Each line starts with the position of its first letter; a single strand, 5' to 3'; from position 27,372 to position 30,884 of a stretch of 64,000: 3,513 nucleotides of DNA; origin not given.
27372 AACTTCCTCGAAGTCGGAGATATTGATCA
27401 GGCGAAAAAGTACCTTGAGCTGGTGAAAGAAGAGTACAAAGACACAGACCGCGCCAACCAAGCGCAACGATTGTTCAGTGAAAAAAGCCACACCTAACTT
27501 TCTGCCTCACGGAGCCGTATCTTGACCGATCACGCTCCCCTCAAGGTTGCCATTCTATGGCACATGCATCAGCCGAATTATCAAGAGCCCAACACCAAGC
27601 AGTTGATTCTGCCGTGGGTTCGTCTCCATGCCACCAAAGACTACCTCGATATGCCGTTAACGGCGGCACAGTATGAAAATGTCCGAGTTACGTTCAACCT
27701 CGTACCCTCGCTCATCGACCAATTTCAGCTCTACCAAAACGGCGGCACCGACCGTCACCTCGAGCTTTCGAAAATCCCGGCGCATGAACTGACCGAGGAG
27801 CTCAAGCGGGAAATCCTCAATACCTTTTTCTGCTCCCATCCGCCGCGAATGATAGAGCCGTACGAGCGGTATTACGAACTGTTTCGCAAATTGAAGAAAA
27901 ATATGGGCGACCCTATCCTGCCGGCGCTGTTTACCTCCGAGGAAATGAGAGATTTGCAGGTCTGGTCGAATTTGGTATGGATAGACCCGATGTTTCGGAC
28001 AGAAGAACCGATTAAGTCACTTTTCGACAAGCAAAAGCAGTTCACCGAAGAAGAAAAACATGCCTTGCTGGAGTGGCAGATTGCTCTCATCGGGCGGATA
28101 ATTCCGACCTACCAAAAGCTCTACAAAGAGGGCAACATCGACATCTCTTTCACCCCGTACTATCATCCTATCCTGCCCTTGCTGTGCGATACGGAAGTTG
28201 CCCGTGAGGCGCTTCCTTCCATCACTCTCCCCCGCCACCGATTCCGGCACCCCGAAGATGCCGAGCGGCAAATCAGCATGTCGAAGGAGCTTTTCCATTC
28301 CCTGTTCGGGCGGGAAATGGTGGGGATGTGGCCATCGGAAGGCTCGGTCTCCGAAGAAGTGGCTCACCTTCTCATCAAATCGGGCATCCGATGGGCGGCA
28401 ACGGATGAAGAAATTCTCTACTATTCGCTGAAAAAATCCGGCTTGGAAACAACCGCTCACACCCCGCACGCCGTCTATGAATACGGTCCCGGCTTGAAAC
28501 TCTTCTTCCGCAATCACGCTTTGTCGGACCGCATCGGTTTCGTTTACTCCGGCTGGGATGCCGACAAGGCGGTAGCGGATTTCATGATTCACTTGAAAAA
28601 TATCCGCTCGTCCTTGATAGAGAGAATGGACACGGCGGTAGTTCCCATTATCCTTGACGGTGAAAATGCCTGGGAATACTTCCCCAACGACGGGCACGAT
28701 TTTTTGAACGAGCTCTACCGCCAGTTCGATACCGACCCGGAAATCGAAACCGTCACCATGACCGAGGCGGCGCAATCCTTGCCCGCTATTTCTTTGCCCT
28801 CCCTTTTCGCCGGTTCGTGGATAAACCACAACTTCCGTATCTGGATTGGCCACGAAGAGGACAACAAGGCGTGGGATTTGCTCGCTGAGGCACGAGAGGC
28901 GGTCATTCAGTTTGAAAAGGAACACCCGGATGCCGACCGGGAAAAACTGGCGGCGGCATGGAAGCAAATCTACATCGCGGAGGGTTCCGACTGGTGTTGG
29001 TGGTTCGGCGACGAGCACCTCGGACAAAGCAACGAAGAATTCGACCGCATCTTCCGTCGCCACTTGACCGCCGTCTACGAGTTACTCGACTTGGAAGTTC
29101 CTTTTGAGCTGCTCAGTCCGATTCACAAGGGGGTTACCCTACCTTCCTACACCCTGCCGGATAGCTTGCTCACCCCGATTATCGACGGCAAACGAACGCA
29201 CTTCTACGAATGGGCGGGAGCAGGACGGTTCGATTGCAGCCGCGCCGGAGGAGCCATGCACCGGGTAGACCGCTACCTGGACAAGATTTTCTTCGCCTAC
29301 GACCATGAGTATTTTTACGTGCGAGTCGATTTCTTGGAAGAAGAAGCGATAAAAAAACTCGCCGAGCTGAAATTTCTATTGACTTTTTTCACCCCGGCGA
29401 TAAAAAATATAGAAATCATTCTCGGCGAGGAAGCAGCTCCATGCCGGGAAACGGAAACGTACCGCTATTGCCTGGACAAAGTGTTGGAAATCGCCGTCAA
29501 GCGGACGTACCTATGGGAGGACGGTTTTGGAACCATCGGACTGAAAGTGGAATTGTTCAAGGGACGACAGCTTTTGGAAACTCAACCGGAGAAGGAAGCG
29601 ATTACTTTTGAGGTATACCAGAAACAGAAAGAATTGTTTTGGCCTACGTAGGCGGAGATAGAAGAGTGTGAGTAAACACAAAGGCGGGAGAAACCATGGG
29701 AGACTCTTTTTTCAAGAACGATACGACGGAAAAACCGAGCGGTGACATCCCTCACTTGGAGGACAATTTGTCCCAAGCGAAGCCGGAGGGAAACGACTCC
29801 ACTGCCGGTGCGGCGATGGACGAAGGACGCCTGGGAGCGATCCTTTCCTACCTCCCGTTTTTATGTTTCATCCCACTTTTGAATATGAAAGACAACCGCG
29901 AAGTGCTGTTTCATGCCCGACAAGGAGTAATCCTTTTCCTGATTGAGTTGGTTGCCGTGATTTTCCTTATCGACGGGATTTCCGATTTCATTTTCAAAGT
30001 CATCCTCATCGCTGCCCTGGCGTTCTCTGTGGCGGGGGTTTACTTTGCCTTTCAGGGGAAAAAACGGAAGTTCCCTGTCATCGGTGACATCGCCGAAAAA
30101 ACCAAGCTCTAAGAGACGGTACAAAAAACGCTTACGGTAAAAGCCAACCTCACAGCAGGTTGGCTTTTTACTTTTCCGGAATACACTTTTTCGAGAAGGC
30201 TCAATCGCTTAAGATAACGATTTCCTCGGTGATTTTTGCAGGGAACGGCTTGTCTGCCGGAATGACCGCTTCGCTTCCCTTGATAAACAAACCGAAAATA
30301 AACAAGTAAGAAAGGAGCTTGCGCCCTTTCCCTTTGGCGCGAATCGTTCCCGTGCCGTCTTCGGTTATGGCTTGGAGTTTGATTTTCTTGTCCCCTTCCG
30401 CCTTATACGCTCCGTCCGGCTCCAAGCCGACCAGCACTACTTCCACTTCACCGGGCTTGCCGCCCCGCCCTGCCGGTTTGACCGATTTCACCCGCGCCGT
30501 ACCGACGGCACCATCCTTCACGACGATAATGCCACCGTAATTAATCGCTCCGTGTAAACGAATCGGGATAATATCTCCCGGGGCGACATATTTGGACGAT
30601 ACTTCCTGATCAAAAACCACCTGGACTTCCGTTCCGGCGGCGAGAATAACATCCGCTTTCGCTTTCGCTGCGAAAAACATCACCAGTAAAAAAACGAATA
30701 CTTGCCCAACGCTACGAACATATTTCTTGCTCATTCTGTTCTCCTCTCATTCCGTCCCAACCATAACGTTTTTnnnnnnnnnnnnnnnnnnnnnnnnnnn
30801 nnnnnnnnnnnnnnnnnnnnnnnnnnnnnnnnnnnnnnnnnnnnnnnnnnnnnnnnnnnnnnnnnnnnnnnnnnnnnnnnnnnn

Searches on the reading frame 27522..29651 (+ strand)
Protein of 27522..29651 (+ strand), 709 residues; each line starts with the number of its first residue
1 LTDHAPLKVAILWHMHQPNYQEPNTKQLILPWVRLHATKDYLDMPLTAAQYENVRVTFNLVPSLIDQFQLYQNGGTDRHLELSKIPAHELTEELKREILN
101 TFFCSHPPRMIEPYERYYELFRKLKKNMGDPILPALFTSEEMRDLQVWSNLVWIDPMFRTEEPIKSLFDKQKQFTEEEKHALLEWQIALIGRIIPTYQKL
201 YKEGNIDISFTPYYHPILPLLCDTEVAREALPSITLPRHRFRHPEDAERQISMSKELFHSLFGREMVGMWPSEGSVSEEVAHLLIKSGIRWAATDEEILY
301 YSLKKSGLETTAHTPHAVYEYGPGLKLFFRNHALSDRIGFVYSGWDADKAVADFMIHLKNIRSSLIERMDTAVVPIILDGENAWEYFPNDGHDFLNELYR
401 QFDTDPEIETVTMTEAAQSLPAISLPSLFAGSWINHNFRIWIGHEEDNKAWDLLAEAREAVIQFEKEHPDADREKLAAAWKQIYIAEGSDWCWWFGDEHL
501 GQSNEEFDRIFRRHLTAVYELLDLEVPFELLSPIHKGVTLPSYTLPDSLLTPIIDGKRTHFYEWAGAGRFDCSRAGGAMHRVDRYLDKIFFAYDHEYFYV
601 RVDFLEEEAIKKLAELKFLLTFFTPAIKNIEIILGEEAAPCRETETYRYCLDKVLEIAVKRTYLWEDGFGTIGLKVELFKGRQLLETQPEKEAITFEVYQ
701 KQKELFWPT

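Call 90: search_protein_families(library=pfam, proteins=[window:27522-29651:+], max_evalue=0.01)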
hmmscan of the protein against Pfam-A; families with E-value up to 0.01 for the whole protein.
window:27522-29651:+ (709 aa): 1 family
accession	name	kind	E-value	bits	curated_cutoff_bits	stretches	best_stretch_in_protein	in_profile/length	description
PF03065.20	Glyco_hydro_57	-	2.3e-60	204.8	21.2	1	10-421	1-283/291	Glycosyl hydrolase family 57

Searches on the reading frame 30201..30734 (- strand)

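Call 5: search_protein_families(library=pfam, proteins=[window:30201-30734:-], max_evalue=0.01)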
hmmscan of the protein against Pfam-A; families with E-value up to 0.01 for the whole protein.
window:30201-30734:- (177 aa): 1 family
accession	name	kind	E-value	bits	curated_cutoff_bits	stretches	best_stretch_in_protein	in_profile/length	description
PF22318.1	DUF6971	-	0.0064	17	27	1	26-68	1-42/89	Domain of unknown function (DUF6971)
